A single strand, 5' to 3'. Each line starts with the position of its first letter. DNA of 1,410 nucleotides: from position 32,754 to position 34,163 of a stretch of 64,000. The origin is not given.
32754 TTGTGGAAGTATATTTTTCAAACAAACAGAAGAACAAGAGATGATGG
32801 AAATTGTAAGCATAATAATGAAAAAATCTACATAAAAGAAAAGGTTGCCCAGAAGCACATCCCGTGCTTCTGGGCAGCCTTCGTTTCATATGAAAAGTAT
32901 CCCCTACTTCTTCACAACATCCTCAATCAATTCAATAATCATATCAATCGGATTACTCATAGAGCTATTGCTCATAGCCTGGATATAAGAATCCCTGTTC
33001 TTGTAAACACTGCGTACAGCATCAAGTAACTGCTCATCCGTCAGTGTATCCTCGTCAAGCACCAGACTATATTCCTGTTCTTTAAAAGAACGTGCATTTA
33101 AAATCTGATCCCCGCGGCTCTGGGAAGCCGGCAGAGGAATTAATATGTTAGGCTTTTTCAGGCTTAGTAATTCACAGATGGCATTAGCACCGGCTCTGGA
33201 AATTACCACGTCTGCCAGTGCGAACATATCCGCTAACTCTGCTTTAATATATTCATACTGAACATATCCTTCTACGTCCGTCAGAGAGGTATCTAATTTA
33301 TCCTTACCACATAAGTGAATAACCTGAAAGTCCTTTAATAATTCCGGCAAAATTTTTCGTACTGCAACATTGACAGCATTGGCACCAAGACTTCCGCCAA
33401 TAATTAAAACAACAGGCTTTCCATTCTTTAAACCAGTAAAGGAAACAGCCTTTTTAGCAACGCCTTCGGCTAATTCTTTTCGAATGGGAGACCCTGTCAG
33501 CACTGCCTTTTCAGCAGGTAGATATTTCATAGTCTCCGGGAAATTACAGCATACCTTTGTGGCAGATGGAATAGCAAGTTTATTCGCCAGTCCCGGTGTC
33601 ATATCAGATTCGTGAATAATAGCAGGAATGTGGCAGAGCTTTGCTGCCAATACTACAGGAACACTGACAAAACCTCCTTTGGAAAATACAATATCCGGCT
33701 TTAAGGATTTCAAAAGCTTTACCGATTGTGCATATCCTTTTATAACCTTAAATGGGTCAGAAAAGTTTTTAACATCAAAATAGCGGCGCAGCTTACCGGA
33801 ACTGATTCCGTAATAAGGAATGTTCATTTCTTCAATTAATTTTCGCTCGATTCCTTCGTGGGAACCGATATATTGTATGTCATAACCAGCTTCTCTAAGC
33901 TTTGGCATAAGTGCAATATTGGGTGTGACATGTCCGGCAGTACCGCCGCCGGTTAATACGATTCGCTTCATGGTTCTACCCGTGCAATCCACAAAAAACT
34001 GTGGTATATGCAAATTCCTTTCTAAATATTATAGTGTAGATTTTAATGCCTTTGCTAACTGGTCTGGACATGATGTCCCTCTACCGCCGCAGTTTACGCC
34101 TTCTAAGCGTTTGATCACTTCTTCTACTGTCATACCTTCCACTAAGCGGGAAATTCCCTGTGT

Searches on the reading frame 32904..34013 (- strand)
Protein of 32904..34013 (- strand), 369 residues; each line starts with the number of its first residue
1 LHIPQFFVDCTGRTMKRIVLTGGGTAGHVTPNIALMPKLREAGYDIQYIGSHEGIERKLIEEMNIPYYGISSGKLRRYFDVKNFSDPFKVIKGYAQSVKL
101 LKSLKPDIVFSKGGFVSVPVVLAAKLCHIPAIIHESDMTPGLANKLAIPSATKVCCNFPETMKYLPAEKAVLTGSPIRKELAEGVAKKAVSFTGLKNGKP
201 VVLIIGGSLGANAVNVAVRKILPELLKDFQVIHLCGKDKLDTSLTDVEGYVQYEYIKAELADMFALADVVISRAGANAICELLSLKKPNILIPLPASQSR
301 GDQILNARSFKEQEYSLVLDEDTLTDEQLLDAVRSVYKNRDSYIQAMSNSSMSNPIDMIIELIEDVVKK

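Call 60: search_protein_families(library=ncbifam, proteins=[window:32904-34013:-], max_evalue=1e-10)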
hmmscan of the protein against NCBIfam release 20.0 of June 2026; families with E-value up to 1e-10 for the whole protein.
window:32904-34013:- (369 aa): 3 families
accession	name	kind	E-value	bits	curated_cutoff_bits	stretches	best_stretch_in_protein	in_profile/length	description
NF009102.0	PRK12446.1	equivalog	2.7e-142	473.8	339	1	15-366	1-352/352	undecaprenyldiphospho-muramoylpentapeptide beta-N-acetylglucosaminyltransferase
TIGR01133.1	murG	equivalog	1.8e-86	290.4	250.25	1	13-361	3-351/353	undecaprenyldiphospho-muramoylpentapeptide beta-N-acetylglucosaminyltransferase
NF010135.0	PRK13609.1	equivalog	3.3e-11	42.7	500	0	165-361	167-363/388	diglucosyl diacylglycerol synthase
